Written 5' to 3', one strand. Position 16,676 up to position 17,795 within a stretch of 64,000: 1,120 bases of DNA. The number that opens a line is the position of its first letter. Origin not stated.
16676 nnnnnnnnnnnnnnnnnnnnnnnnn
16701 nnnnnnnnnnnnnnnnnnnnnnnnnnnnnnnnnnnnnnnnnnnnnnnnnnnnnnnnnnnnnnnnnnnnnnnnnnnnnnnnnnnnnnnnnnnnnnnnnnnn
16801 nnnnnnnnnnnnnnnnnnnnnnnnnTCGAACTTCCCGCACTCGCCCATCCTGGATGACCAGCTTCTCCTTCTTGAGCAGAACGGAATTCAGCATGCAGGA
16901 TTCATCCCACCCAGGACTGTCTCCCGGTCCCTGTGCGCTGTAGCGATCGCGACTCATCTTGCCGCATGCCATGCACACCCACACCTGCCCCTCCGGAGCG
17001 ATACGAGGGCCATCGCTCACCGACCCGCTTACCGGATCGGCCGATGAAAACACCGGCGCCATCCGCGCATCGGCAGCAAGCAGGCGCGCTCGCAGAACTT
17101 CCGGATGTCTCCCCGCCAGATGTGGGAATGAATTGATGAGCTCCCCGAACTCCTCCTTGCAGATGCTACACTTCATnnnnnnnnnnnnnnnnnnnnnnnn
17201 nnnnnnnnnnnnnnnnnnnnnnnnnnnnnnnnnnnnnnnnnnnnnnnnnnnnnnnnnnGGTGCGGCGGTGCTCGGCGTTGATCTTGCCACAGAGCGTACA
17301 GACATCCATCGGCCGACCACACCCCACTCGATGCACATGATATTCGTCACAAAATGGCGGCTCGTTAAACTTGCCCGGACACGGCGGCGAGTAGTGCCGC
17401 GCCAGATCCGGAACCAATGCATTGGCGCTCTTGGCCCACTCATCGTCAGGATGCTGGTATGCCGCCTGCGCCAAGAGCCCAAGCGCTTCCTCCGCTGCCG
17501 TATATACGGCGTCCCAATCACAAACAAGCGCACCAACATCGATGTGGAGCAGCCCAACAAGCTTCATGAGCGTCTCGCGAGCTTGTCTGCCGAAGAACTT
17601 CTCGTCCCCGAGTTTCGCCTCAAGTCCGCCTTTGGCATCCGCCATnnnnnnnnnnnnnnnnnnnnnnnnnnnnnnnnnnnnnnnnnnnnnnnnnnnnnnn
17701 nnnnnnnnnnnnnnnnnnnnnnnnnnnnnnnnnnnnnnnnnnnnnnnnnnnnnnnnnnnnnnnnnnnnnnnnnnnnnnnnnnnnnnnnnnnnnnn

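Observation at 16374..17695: Three tandem genes each preceded by the same promoter plus RBS leader (two copies identical over about 60 nt including the first codons MAD)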

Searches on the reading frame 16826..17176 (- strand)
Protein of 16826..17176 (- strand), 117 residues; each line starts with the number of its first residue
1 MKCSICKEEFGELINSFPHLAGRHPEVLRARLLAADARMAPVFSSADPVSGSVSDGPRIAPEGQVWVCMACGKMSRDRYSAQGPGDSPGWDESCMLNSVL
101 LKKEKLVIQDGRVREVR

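Call 17: search_protein_families(library=pfam, proteins=[window:16826-17176:-], max_evalue=1)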
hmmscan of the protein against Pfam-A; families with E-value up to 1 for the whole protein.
window:16826-17176:- (117 aa): 2 families
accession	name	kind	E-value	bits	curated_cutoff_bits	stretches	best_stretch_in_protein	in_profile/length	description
PF02148.25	zf-UBP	-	0.13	12.9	22.7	1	63-80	8-25/63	Zn-finger in ubiquitin-hydrolases and other protein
PF04810.20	zf-Sec23_Sec24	-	0.24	11.9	25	0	59-74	17-32/39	Sec23/Sec24 zinc finger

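Call 18: search_protein_families(library=phrogs, proteins=[window:16826-17176:-], max_evalue=0.1)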
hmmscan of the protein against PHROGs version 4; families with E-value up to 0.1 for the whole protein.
window:16826-17176:- (117 aa): 3 families
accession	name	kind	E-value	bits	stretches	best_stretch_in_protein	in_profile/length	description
phrog_35870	-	unknown function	0.032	15.3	1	56-72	17-33/39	-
phrog_29058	-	unknown function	0.041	15.1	1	45-76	23-54/72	-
phrog_9584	-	unknown function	0.063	14.2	0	2-16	8-22/59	-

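Call 30: find_encoding_contigs(protein=window:16826-17176:-, flank=10000, max_places=10)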
Protein window:16826-17176:- (117 aa): 3 contigs read that carry it; 3 places shown.
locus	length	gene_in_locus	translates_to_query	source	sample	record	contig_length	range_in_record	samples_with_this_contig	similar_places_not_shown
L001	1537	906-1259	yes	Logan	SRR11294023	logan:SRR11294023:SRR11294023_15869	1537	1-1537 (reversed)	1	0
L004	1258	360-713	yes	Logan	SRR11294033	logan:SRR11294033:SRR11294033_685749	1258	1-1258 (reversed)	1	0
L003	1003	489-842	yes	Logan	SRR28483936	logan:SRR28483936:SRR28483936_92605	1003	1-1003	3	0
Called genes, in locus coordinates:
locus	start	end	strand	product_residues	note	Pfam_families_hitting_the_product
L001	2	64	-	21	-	?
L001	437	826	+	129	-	-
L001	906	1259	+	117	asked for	-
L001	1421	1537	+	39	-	?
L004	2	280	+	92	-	?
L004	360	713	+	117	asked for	-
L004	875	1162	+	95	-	-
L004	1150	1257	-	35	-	?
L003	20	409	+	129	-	-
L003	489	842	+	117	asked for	-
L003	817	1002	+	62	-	?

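Call 31: find_homologous_proteins(query=window:16826-17176:-, max_evalue=0.01)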
Query window:16826-17176:- (117 aa): 13 proteins with E <= 0.01 among 28 candidates.
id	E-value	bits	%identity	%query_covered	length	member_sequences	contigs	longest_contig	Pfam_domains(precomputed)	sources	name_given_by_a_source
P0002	2.9e-73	262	100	100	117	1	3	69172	-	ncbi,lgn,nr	ncbi:MAG: hypothetical protein IT405_03220 [Candidatus Yanofskybacteria bacterium]|nr:hypothetical p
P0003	7.5e-14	70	60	51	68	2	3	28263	-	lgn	-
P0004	1.9e-13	69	63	49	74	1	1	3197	-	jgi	jgi:hypothetical protein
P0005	1.1e-12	66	59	50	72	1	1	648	-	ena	-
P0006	3.5e-12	65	65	44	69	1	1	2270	-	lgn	-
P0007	1.5e-11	63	60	47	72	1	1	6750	-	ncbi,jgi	jgi:hypothetical protein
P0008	1.9e-11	62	63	48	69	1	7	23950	-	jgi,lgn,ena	-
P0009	2.7e-11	62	54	49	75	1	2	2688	-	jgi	jgi:transposase-like protein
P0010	4.9e-11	61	63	41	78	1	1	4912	-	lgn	-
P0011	5.0e-10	58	62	40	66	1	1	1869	-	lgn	-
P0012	1.0e-9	57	52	53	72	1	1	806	-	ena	-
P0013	9.0e-9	54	60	45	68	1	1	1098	-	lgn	-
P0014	4.5e-8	51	57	46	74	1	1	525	-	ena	-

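Call 39: find_encoding_contigs(protein=P0003, flank=6000, max_places=3)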
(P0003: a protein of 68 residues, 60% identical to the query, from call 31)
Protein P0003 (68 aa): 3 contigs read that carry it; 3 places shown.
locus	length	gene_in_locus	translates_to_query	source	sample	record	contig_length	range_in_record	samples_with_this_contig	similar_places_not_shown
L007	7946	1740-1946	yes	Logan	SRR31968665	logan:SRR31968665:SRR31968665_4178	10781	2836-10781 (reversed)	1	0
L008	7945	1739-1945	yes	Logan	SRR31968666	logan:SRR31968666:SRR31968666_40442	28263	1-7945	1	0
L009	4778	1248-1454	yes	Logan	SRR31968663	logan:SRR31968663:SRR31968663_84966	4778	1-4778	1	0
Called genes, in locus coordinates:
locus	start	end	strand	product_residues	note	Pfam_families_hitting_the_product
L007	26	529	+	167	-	-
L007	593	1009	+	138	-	-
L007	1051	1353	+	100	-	-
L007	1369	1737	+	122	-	-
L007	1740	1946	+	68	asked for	-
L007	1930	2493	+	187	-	-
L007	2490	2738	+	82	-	-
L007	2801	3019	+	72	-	-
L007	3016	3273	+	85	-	-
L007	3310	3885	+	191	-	PF13489:Methyltransf_23 (weak)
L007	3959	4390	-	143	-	-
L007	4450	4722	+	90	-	-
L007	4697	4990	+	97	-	-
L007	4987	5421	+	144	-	-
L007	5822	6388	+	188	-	-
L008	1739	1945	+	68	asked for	-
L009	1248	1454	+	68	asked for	-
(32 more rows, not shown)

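Call 40: find_encoding_contigs(protein=P0008, flank=6000, max_places=3)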
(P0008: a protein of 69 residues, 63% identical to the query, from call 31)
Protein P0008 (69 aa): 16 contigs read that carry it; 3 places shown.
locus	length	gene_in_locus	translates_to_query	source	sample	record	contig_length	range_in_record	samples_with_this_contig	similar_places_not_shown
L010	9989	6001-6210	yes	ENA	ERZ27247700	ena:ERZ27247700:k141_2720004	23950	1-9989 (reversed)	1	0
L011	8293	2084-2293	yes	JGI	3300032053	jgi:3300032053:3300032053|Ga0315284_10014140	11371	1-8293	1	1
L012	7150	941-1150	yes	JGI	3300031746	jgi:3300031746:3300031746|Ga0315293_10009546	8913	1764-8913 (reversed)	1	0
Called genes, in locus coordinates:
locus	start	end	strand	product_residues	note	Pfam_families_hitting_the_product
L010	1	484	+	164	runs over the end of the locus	PF00692:dUTPase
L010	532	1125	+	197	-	-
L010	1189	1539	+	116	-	-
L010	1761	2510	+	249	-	-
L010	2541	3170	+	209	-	PF00929:RNase_T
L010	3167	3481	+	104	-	-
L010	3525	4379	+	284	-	-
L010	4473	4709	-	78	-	-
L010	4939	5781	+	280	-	PF01555:N6_N4_Mtase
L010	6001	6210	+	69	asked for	-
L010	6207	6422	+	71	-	-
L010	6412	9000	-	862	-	-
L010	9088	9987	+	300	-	?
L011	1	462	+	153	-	?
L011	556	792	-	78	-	-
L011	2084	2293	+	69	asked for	-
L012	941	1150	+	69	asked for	-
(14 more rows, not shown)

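Call 41: find_related_loci(query=A3, collection=viral_contigs, flank=5000)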
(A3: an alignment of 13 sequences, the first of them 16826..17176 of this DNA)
Query A3 (117 aa) in viral_contigs; peptide patterns used: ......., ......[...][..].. (x = any residue, [..] = any of these).
50 stretches matched a pattern; 33 encode a relative of the query (tblastn E <= 1e-3); 33 distinct loci.
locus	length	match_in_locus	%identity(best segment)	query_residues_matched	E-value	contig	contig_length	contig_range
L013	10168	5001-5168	59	59-116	2e-18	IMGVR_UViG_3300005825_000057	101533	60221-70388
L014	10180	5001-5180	59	51-113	5e-18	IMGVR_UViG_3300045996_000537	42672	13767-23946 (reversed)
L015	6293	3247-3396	58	59-113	8e-17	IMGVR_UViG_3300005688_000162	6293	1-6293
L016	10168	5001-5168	59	59-116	1e-16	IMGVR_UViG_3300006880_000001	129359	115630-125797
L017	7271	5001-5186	49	51-116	9e-16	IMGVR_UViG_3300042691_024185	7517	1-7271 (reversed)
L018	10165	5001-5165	54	58-113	2e-15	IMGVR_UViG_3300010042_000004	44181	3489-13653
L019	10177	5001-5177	49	54-114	6e-15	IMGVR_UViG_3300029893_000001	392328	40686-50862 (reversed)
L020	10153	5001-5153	51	65-117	1e-14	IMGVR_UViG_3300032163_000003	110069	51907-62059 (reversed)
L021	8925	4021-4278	43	36-110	2e-14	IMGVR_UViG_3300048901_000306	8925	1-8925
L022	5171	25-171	56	58-107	4e-14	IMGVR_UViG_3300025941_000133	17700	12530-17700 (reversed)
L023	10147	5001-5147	56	58-107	4e-14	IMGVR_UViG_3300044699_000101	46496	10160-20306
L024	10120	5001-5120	71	57-100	6e-14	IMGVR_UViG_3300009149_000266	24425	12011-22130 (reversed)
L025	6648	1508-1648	57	58-106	9e-14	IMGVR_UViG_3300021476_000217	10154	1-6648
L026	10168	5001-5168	52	54-105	3e-13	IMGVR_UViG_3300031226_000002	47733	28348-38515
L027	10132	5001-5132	60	58-102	1e-12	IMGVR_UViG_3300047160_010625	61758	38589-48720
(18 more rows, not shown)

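Call 48: predict_structure(alignment_id=A3)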
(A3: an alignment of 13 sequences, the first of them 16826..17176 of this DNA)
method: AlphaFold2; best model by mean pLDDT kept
length: 117 residues; sequences in the alignment: 13
mean_pLDDT: 77.0   pTM: 0.54
mean pLDDT of the five models: 77.0, 76.7, 76.1, 75.8, 74.4
residues with pLDDT >= 90: 51; 70-90: 23; 50-70: 34; < 50: 9
segments of 3 or more residues with pLDDT < 50: 42-45, 50-52
pLDDT, mean of each block of 10 residues (from residue 1): 57 65 72 62 49 74 96 93 79 94 95 93
secondary structure, 60 per line:
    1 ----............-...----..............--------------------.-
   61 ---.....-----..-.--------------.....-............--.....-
elements in order: H5-16 H25-38 E64-68 H92-96 E98-102 E106-109 E112-116

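Call 72: fold_search(model_id=the predicted structure, library=pdb)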
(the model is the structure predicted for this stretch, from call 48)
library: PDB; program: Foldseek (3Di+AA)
matches with E <= 10: 11; with E <= 0.001: 0
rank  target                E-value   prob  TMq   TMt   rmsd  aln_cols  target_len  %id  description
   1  8x7t_F                2.8e+00  0.04  0.16  0.04   7.1        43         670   23  MCM in the Apo state. (released 2024-01-17)
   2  6yxy_BX               2.8e+00  0.01  0.11  0.09  11.6       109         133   15  State B of the Trypanosoma brucei mitoribosomal large subunit assembly intermediate (released 2020-10-14)
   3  6tut_B                3.4e+00  0.08  0.17  0.02   5.1        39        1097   26  Cryo-EM structure of the RNA Polymerase III-Maf1 complex (released 2020-02-19)
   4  7z2z_B                3.6e+00  0.10  0.20  0.02   4.3        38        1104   21  Structure of yeast RNA Polymerase III-DNA-Ty1 integrase complex (Pol III-DNA-IN1) at 3.1 A (released 2023-04-05)
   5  9j0n_B                3.8e+00  0.06  0.18  0.03   5.8        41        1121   22  Paused elongation complex of mammalian RNA polymerase II with nucleosome (PEC2-nuc) (released 2025-02-05)
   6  9a4z_B                4.7e+00  0.02  0.14  0.05  14.4        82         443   16  Integrative model of YXKC-DACA by crosslinking MS and deep learning (released 2024-09-18)
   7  7ut1_b                8.4e+00  0.01  0.15  0.09  11.3        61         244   16  Higher-order assembly of multiple MMTV strand transfer complex intasomes (released 2022-08-24)
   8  4e7s_A                8.4e+00  0.01  0.13  0.03   7.6        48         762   12  Myosin VI D23R I24R R569E (MD) pre-powerstroke state (released 2012-09-19)
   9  7z0h_B                9.0e+00  0.06  0.20  0.02   2.7        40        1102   20  Structure of yeast RNA Polymerase III-Ty1 integrase complex at 2.6 A (focus subunit AC40). (released 2023-04-05)
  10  9ikd_F                9.0e+00  0.01  0.13  0.15  10.3        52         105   19  The apo structure of the MazF-mt3 toxin (released 2025-06-11)
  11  9lts_H                9.6e+00  0.01  0.14  0.07  11.6        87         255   17  Cryo-EM structure of the Dinoroseobacter shibae RC-LH1 supercomplex (released 2025-10-01)

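Call 85: search_protein_families(library=padloc, proteins=[window:16826-17176:-], max_evalue=0.01)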
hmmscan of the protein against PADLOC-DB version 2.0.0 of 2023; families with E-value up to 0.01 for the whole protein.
window:16826-17176:- (117 aa): 0 families

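Call 86: search_protein_families(library=ncbifam, proteins=[window:16826-17176:-], max_evalue=0.01)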
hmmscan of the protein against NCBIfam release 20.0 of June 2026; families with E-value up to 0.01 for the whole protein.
window:16826-17176:- (117 aa): 0 families

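Call 90: search_protein_families(library=phrogs, proteins=[L014:1317-1895:+, L014:2598-3386:+, L014:3694-4311:+, L014:4447-5007:+, L014:5720-6307:+, L014:7246-8667:+, L013:3768-4307:+, L013:5387-5947:+, L013:8082-8870:+, L013:9006-9560:+], max_evalue=0.00001)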
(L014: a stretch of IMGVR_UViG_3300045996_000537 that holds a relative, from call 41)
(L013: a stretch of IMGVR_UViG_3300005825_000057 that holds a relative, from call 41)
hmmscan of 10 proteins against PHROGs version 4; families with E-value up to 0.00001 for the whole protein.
L014:1317-1895:+ (193 aa): 0 families

L014:2598-3386:+ (263 aa): 11 families
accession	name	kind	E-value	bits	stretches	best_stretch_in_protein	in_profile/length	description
phrog_67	-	other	4.7e-52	179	1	10-245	123-357/743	DNA methyltransferase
phrog_498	-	other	8.9e-31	108.1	1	31-253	226-440/633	DNA methyltransferase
phrog_3008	-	other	1.8e-28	100.5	1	152-247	139-227/244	DNA methyltransferase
phrog_18293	-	other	4.2e-26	92.2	1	163-234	39-110/119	methyltransferase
phrog_23148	-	unknown function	1.5e-17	65.2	1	168-235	83-150/165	-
phrog_6952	-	other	9e-17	62.5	1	168-235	112-179/181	DNA methyltransferase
phrog_8769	-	other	1.5e-16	61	1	179-233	1-55/71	methyltransferase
phrog_23085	-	unknown function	6.3e-14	52.8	1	133-232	4-106/138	-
phrog_16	-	DNA, RNA and nucleotide metabolism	6.8e-12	45.4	1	115-241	826-922/986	DNA helicase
phrog_18146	-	other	1.8e-06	28.2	1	176-221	55-101/452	DNA methyltransferase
phrog_12517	-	unknown function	2.9e-06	27.7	1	185-233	101-149/316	-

L014:3694-4311:+ (206 aa): 6 families
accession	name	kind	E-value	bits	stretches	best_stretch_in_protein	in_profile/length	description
phrog_3992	-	DNA, RNA and nucleotide metabolism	3.9e-17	63.8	1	26-169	6-136/345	primosomal protein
phrog_9327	-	DNA, RNA and nucleotide metabolism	1e-15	59.1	1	26-182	5-167/276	primosomal protein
phrog_21472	-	unknown function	2.1e-15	58.1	1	28-149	7-126/299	-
phrog_6451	-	DNA, RNA and nucleotide metabolism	7.1e-15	56.5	1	29-166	5-138/272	primosomal protein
phrog_12767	-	unknown function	1.3e-11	45.6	1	31-123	7-104/324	-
phrog_24353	-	unknown function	6.4e-08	33.3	1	26-90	8-73/294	-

L014:4447-5007:+ (187 aa): 0 families

L014:5720-6307:+ (196 aa): 0 families

L014:7246-8667:+ (474 aa): 3 families
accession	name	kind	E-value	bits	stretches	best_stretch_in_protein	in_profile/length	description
phrog_2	-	head and packaging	1.5e-30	107.6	1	18-461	267-607/807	terminase large subunit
phrog_979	-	head and packaging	3.9e-27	96.2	1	16-166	153-305/642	terminase large subunit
phrog_9526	-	head and packaging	3.7e-06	27.6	1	22-159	16-159/280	terminase large subunit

L013:3768-4307:+ (180 aa): 0 families

L013:5387-5947:+ (187 aa): 0 families

L013:8082-8870:+ (263 aa): 0 families

L013:9006-9560:+ (185 aa): 0 families

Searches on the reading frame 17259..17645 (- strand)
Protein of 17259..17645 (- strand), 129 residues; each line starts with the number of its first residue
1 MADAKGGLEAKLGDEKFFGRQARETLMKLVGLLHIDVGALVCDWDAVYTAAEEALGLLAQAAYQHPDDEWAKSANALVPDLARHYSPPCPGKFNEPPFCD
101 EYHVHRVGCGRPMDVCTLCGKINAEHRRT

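Call 17: search_protein_families(library=pfam, proteins=[window:17259-17645:-], max_evalue=1)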
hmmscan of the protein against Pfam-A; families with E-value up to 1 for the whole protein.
window:17259-17645:- (129 aa): 0 families

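Call 18: search_protein_families(library=phrogs, proteins=[window:17259-17645:-], max_evalue=0.1)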
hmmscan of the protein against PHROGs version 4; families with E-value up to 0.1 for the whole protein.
window:17259-17645:- (129 aa): 0 families

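Call 23: find_encoding_contigs(protein=window:17259-17645:-, flank=10000, max_places=10)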
Protein window:17259-17645:- (129 aa): 3 contigs read that carry it; 3 places shown.
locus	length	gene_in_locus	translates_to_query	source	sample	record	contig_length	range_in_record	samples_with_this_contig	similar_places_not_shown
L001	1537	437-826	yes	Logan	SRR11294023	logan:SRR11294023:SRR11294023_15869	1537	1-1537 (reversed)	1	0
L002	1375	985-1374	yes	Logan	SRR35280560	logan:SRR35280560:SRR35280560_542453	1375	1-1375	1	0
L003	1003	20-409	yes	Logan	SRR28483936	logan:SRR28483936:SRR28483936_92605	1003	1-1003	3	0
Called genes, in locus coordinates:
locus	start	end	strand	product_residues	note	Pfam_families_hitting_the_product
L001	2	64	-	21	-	?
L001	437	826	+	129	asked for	-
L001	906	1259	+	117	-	-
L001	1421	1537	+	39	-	?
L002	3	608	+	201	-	?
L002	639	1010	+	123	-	-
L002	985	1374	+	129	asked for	?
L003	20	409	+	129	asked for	-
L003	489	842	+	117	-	-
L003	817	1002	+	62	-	?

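Call 24: find_homologous_proteins(query=window:17259-17645:-, max_evalue=0.01)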
Query window:17259-17645:- (129 aa): 1 proteins with E <= 0.01 among 19 candidates.
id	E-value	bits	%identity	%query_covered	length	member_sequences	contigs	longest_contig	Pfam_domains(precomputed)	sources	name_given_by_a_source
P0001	1.1e-85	303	100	100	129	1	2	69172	-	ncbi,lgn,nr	ncbi:MAG: hypothetical protein IT405_03225 [Candidatus Yanofskybacteria bacterium]|nr:hypothetical p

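Call 55: search_protein_representatives(protein=window:17259-17645:-)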
Query: 129 residues. Proteins with E-value up to 0.001 (for the whole library): 9; up to 1e-10: 7; up to 1e-30: 0. The best 9 are listed.
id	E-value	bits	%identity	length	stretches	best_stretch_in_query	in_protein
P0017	5.1e-20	88.3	45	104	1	45-128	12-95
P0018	7.5e-20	87.8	53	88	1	52-127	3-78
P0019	4.4e-18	82.0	53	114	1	56-128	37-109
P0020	7.4e-18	81.3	48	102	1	56-128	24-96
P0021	3.0e-16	76.1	50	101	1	55-128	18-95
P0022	7.9e-15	71.5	48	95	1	48-127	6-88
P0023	3.5e-13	66.1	47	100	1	52-128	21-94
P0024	1.1e-06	45.1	54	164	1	88-128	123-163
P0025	2.4e-05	40.8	51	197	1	88-128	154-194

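Call 57: find_encoding_contigs(protein=P0018, flank=6000, max_places=3)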
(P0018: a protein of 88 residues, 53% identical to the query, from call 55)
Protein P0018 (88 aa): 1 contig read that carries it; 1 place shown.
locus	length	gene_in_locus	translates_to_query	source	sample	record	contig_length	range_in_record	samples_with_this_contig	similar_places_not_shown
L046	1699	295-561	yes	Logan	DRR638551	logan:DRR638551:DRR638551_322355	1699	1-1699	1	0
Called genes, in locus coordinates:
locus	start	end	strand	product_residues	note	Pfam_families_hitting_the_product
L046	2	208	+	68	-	?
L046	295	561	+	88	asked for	-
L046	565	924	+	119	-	-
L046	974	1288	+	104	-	-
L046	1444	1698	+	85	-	?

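Call 58: find_related_loci(query=A6, collection=viral_contigs, flank=5000)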
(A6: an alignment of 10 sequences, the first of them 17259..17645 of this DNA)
Query A6 (129 aa) in viral_contigs; peptide patterns used: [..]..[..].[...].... (x = any residue, [..] = any of these).
36 stretches matched a pattern, but none encodes a relative of the query by tblastn (E <= 1e-3).

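Call 73: predict_structure(alignment_id=A6)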
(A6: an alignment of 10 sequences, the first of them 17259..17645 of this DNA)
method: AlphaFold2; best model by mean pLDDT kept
length: 129 residues; sequences in the alignment: 10
mean_pLDDT: 75.6   pTM: 0.48
mean pLDDT of the five models: 75.6, 72.9, 72.5, 72.3, 70.1
residues with pLDDT >= 90: 26; 70-90: 49; 50-70: 52; < 50: 2
segments of 3 or more residues with pLDDT < 50: none
pLDDT, mean of each block of 10 residues (from residue 1): 55 60 69 64 72 90 94 92 85 70 63 87 84
secondary structure, 60 per line:
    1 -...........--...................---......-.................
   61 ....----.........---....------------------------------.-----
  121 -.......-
elements in order: H2-12 H15-33 H37-42 H44-64 H69-77 H81-84 H123-128

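Call 85: search_protein_families(library=padloc, proteins=[window:17259-17645:-], max_evalue=0.01)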
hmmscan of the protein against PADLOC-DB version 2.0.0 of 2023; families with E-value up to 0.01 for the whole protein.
window:17259-17645:- (129 aa): 0 families

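Call 86: search_protein_families(library=ncbifam, proteins=[window:17259-17645:-], max_evalue=0.01)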
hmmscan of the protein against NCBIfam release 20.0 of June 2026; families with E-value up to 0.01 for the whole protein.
window:17259-17645:- (129 aa): 0 families
